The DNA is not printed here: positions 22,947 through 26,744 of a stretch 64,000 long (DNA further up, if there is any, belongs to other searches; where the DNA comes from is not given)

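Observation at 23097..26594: Three paralogous single-polypeptide ECF-sigma / transmembrane / carboxypeptidase-regulatory-like repeat proteins within 64 kb (1..2525 partial, 23097..26594, 55901..59311)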

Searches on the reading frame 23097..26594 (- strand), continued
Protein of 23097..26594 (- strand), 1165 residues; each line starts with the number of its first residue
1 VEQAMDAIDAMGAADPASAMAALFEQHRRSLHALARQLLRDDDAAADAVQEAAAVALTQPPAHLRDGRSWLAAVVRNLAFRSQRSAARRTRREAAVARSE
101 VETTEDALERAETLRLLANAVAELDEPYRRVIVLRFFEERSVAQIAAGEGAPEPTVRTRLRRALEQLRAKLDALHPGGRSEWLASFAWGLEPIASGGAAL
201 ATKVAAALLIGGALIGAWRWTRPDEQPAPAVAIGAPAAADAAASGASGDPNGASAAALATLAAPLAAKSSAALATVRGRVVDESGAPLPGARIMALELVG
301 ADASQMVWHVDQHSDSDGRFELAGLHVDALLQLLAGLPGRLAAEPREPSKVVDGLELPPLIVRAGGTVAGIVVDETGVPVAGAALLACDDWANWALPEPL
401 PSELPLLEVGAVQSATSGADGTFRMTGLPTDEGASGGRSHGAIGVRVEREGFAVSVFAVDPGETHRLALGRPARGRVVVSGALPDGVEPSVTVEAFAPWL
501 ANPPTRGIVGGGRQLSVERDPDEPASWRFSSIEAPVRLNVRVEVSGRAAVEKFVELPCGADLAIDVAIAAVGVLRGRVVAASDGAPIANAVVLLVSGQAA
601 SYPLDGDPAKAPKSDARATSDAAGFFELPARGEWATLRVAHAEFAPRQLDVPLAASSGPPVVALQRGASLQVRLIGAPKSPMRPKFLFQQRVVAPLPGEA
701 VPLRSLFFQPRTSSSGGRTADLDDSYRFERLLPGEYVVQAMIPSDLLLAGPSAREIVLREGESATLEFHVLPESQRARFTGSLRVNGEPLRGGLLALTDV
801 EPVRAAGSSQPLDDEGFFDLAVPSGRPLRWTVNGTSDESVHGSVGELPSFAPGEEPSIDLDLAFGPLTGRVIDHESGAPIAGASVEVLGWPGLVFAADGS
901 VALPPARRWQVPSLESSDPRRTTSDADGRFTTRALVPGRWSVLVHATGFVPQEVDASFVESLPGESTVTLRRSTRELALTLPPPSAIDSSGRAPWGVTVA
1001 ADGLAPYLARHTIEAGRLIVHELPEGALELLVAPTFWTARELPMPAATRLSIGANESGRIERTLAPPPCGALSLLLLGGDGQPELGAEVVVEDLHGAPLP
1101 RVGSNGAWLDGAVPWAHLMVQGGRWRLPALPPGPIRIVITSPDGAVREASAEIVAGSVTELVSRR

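Call 16: find_homologous_proteins(query=window:23097-26594:-)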
Query window:23097-26594:- (1165 aa): 51 proteins with E <= 0.001 among 8000 candidates.
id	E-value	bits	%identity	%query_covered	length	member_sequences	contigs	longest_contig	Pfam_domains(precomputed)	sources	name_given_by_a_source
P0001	0.0e+0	2503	100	100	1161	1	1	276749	PF13715.13,PF04545.23,PF04542.21,PF00775.28,PF13620.13,PF08281.19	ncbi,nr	ncbi:MAG: sigma-70 family RNA polymerase sigma factor [Planctomycetes bacterium]|nr:sigma-70 family 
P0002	1.7e-275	935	47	98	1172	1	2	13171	PF13715.13,PF04545.23,PF04542.21,PF13620.13,PF08281.19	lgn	-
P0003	1.5e-183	631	43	57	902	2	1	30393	PF15976.12,PF04545.23,PF04542.21,PF13620.13,PF08281.19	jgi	jgi:RNA polymerase sigma-70 factor (ECF subfamily)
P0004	6.8e-172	592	37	98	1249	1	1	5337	PF13715.13,PF04545.23,PF04542.21,PF00775.28,PF13620.13,PF08281.19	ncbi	-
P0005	9.4e-37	145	49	13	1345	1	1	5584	PF10670.16,PF13715.13,PF04542.21,PF00775.28,PF13620.13,PF08281.19,PF22904.4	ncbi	-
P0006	1.0e-33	135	39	23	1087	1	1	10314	PF13715.13,PF02369.23,PF04545.23,PF04542.21,PF00775.28,PF13620.13,PF08281.19,PF22904.4,PF17210.10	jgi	jgi:RNA polymerase sigma-70 factor (ECF subfamily)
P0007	4.5e-29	119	45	14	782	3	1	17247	PF13715.13,PF14686.13,PF20598.5,PF04545.23,PF04542.21,PF13620.13,PF08281.19,PF22029.3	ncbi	ncbi:MAG: sigma-70 family RNA polymerase sigma factor [Planctomycetota bacterium]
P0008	1.0e-27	115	39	17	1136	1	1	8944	PF13715.13,PF25020.2,PF02369.23,PF20598.5,PF15976.12,PF04545.23,PF00775.28,PF13620.13,PF08281.19,PF22904.4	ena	-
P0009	2.0e-27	114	32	35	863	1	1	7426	PF13715.13,PF25020.2,PF02369.23,PF16371.13,PF20598.5,PF04545.23,PF04542.21,PF00775.28,PF13620.13,PF08281.19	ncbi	-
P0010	2.3e-26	110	45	13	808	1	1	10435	PF08400.17,PF10670.16,PF13715.13,PF17820.8,PF00595.30,PF17802.8,PF04545.23,PF04542.21,PF13620.13,PF08281.19,PF22904.4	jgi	jgi:RNA polymerase sigma factor (sigma-70 family)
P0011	3.4e-26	110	47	15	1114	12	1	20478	PF04542.21,PF00775.28,PF13620.13,PF08281.19,PF24107.2,PF10670.16,PF13715.13,PF02369.23,PF20598.5,PF15976.12,PF04545.23,PF22904.4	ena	-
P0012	3.9e-26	110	31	39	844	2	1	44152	PF13715.13,PF25020.2,PF02369.23,PF04542.21,PF00775.28,PF13620.13,PF08281.19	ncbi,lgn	ncbi:MAG: sigma-70 family RNA polymerase sigma factor [Planctomycetota bacterium]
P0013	1.1e-25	108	28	91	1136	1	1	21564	PF17789.8,PF04542.21,PF00775.28,PF13620.13,PF08281.19,PF17210.10,PF24107.2,PF10670.16,PF13715.13,PF25020.2,PF02369.23,PF20598.5,PF15976.12,PF04545.23,PF22904.4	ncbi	ncbi:MAG: sigma-70 family RNA polymerase sigma factor [Planctomycetota bacterium]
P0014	8.4e-24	102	43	17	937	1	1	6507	PF04545.23,PF04542.21,PF00775.28,PF13620.13,PF08281.19,PF22904.4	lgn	-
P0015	5.7e-22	96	32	35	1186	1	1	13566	PF13715.13,PF25020.2,PF02369.23,PF20598.5,PF15976.12,PF04545.23,PF04542.21,PF00775.28,PF13620.13,PF08281.19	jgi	jgi:RNA polymerase sigma-70 factor (ECF subfamily)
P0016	4.4e-21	93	40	13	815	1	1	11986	PF13715.13,PF17820.8,PF00595.30,PF13180.13,PF04545.23,PF04542.21,PF13620.13,PF08281.19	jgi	jgi:RNA polymerase sigma factor (sigma-70 family)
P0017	5.7e-21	93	47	12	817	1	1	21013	PF13715.13,PF25020.2,PF17820.8,PF00595.30,PF13180.13,PF04545.23,PF04542.21,PF13620.13,PF08281.19,PF22904.4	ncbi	ncbi:MAG: sigma-70 family RNA polymerase sigma factor [Kofleriaceae bacterium]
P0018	2.9e-20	90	36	20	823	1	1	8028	PF04545.23,PF04542.21,PF08281.19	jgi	jgi:RNA polymerase sigma-70 factor (ECF subfamily)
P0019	3.7e-20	90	49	12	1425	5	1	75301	PF17802.8,PF04542.21,PF00775.28,PF13620.13,PF08281.19,PF17210.10,PF13715.13,PF25020.2,PF02369.23,PF20598.5,PF15976.12,PF04545.23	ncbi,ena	-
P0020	5.4e-20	89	31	35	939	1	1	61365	PF13715.13,PF15976.12,PF04545.23,PF00775.28,PF13620.13,PF08281.19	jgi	jgi:RNA polymerase sigma-70 factor (ECF subfamily)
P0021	1.4e-19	88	32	36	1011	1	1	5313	PF10670.16,PF04542.21,PF13620.13,PF08281.19,PF22904.4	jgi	-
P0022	9.8e-19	85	43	14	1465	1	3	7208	PF10670.16,PF13715.13,PF15976.12,PF04545.23,PF04542.21,PF13620.13,PF08281.19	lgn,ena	-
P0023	1.6e-18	85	38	14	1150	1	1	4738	PF17820.8,PF07210.19,PF17802.8,PF04542.21,PF13620.13,PF08281.19,PF17210.10,PF10670.16,PF13715.13,PF13180.13,PF20598.5,PF15976.12,PF04545.23,PF22904.4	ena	-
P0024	2.5e-18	84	41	18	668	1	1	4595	PF04545.23,PF04542.21,PF08281.19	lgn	-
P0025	3.1e-18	83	38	13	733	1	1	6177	PF04545.23,PF04542.21,PF13620.13,PF08281.19,PF13556.13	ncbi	ncbi:MAG: sigma-70 family RNA polymerase sigma factor [Planctomycetota bacterium]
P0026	3.7e-18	83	37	17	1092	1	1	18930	PF10670.16,PF13715.13,PF02369.23,PF04545.23,PF04542.21,PF13620.13,PF08281.19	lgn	-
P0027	4.8e-18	83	29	35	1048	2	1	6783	PF10670.16,PF20598.5,PF04545.23,PF04542.21,PF13620.13,PF08281.19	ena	-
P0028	1.2e-17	82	29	51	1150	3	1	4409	PF13715.13,PF04542.21,PF13620.13,PF08281.19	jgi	jgi:RNA polymerase sigma-70 factor (ECF subfamily)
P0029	1.3e-17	81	35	24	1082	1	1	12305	PF10670.16,PF13715.13,PF02369.23,PF20598.5,PF04545.23,PF04542.21,PF00775.28,PF13620.13,PF08281.19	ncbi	-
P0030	1.4e-17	81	31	37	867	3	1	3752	PF25020.2,PF04545.23,PF13620.13,PF08281.19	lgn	-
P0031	2.8e-17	80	31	38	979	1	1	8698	PF13715.13,PF25020.2,PF15976.12,PF04545.23,PF04542.21,PF13620.13,PF08281.19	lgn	-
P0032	3.3e-17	80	38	14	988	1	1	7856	PF13715.13,PF02369.23,PF04545.23,PF04542.21,PF13620.13,PF08281.19,PF22904.4,PF17210.10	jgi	jgi:RNA polymerase sigma-70 factor (ECF subfamily)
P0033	3.7e-17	80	31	27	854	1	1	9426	PF02369.23,PF04545.23,PF13620.13,PF08281.19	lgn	-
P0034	5.3e-17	79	34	21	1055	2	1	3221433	PF04545.23,PF04542.21,PF13620.13,PF08281.19,PF24107.2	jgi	jgi:RNA polymerase sigma-70 factor (ECF subfamily)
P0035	6.9e-17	79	42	13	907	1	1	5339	PF13715.13,PF04545.23,PF04542.21,PF13620.13,PF08281.19,PF09430.17,PF22904.4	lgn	-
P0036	1.8e-16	78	41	16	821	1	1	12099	PF13715.13,PF20598.5,PF04542.21,PF13620.13,PF08281.19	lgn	-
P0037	2.3e-16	77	29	46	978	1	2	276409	PF13715.13,PF25020.2,PF04545.23,PF04542.21,PF00775.28,PF13620.13,PF08281.19,PF24107.2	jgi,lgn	jgi:RNA polymerase sigma-70 factor (ECF subfamily)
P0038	1.0e-14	72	35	15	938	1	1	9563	PF16371.13,PF04545.23,PF04542.21,PF13620.13,PF08281.19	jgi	jgi:RNA polymerase sigma-70 factor (ECF subfamily)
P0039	2.4e-14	71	41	11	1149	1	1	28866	PF17820.8,PF00595.30,PF17802.8,PF00775.28,PF13620.13,PF08281.19,PF17210.10,PF13715.13,PF02369.23,PF13180.13,PF14686.13,PF15976.12,PF09430.17,PF22904.4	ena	-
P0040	9.0e-14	69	31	34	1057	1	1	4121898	PF13715.13,PF02369.23,PF04545.23,PF04542.21,PF13620.13,PF08281.19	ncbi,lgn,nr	ncbi:MAG: sigma-70 family RNA polymerase sigma factor [Planctomycetes bacterium]|nr:sigma-70 family 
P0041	2.0e-13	68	37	10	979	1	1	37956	PF13715.13,PF25020.2,PF02369.23,PF04542.21,PF13620.13,PF24107.2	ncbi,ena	-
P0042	2.8e-13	67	40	12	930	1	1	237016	PF17789.8,PF02369.23,PF04545.23,PF04542.21,PF13620.13,PF08281.19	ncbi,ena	-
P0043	4.0e-13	67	42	13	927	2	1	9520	PF02369.23,PF04542.21,PF08281.19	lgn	-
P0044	5.2e-13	66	39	18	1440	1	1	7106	PF17789.8,PF13384.13,PF04542.21,PF13620.13,PF08281.19,PF17210.10,PF24107.2,PF13715.13,PF02369.23,PF20598.5,PF04545.23,PF22904.4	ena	-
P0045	2.8e-12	64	42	13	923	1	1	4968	PF25020.2,PF04542.21,PF00775.28,PF13620.13,PF08281.19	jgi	-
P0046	7.2e-12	62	42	15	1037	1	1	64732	PF13715.13,PF04545.23,PF04542.21,PF13620.13,PF08281.19,PF24107.2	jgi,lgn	-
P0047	3.2e-9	54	42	12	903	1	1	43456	PF04542.21,PF13620.13,PF08281.19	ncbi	-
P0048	1.4e-8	52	26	59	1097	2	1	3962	PF08400.17,PF08308.18,PF17802.8,PF00775.28,PF13620.13,PF17210.10,PF24107.2,PF10670.16,PF13715.13,PF02369.23,PF14686.13,PF22904.4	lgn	-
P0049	2.7e-7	47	28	31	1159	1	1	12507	PF04545.23,PF13620.13,PF08281.19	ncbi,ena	-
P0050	4.2e-7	47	30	27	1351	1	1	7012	PF07210.19,PF17802.8,PF00775.28,PF13620.13,PF17210.10,PF10670.16,PF13715.13,PF25020.2,PF02369.23,PF20598.5,PF15976.12,PF09430.17,PF22904.4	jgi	jgi:uncharacterized GH25 family protein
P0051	3.4e-4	37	32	13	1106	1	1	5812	PF17789.8,PF17802.8,PF04542.21,PF00775.28,PF13620.13,PF08281.19,PF17210.10,PF24107.2,PF10670.16,PF13715.13,PF02369.23,PF14686.13,PF20598.5,PF15976.12,PF04545.23,PF09430.17,PF22904.4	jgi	jgi:RNA polymerase sigma factor (sigma-70 family)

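Call 32: find_encoding_contigs(protein=P0003, flank=8000, max_places=2)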
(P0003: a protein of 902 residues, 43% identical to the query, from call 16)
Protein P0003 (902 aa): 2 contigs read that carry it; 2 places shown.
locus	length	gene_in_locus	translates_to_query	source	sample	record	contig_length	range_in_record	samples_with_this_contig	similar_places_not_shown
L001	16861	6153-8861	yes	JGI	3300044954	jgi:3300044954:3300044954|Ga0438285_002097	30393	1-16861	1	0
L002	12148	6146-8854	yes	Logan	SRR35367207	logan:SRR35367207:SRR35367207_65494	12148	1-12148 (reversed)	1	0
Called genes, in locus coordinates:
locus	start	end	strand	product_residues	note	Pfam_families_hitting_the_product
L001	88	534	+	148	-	-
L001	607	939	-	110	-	-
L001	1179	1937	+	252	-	PF06439:3keto-disac_hyd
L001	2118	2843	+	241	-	-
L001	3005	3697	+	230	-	-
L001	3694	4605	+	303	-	-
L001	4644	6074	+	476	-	-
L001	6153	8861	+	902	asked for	PF04542:Sigma70_r2, PF04545:Sigma70_r4 (weak), PF08281:Sigma70_r4_2, PF13620:CarboxypepD_reg (weak), PF15976:CooC_C (faint), PF13620:CarboxypepD_reg (weak)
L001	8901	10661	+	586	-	PF02129:Peptidase_S15 (weak), PF00326:Peptidase_S9 (faint), PF12146:Hydrolase_4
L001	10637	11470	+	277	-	PF00034:Cytochrom_C (weak), PF13442:Cytochrome_CBB3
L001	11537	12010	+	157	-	PF05163:DinB, PF12867:DinB_2 (weak)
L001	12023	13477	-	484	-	PF01546:Peptidase_M20, PF07687:M20_dimer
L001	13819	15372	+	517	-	-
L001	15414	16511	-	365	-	PF12146:Hydrolase_4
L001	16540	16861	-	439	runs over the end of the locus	PF04134:DCC1-like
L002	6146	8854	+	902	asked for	PF04542:Sigma70_r2, PF04545:Sigma70_r4 (weak), PF08281:Sigma70_r4_2, PF13620:CarboxypepD_reg (weak), PF15976:CooC_C (faint), PF13620:CarboxypepD_reg (weak)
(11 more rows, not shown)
